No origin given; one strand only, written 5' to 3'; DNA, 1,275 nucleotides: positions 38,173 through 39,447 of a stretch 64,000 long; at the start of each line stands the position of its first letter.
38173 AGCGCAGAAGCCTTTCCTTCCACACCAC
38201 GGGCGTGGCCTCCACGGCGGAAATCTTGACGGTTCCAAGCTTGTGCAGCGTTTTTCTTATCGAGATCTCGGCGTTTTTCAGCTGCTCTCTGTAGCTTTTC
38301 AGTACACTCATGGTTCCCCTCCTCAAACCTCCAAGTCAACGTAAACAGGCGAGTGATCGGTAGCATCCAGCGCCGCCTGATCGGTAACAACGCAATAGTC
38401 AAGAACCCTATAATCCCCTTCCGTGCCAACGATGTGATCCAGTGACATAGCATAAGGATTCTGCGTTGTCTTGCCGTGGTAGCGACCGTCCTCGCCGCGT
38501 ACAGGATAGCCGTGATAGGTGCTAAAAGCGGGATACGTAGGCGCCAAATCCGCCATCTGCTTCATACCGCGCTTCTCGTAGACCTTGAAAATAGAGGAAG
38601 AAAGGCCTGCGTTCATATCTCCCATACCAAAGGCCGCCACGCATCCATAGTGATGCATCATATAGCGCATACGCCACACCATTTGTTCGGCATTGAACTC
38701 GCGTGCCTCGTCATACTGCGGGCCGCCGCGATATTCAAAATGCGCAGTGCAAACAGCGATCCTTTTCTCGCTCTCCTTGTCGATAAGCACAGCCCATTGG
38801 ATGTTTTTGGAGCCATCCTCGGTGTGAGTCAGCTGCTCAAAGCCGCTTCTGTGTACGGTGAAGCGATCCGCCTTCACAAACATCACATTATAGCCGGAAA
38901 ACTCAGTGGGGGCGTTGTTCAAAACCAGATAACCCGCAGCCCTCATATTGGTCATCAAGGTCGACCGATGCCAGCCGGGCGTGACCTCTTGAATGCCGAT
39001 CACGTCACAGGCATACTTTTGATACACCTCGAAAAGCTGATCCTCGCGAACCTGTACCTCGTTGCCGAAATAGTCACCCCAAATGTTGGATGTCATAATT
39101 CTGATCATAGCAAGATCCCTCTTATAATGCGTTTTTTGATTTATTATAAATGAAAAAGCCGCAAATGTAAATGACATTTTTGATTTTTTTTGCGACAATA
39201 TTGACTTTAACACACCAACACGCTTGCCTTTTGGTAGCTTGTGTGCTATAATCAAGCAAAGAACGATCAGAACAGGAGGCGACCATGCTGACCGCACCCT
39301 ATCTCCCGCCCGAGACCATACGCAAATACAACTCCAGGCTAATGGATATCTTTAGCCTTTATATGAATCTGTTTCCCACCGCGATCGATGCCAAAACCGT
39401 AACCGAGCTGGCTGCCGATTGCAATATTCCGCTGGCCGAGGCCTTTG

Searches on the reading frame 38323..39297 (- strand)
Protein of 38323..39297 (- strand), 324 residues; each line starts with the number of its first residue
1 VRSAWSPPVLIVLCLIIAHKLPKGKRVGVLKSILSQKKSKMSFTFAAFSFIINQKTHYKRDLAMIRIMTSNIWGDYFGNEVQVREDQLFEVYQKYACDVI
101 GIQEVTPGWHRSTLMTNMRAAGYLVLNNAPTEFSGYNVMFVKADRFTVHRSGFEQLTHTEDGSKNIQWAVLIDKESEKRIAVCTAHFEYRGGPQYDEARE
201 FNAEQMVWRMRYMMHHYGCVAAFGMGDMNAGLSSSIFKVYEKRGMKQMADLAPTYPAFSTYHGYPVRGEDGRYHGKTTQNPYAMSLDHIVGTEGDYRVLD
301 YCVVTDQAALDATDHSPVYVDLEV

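Call 69: search_protein_families(library=pfam, proteins=[window:38323-39297:-], max_evalue=0.000001)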
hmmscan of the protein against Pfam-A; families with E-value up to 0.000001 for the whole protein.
window:38323-39297:- (324 aa): 1 family
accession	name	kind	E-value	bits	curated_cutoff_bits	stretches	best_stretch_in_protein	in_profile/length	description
PF03372.29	Exo_endo_phos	-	6.6e-09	36.3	24.5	1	68-315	1-225/225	Endonuclease/Exonuclease/phosphatase family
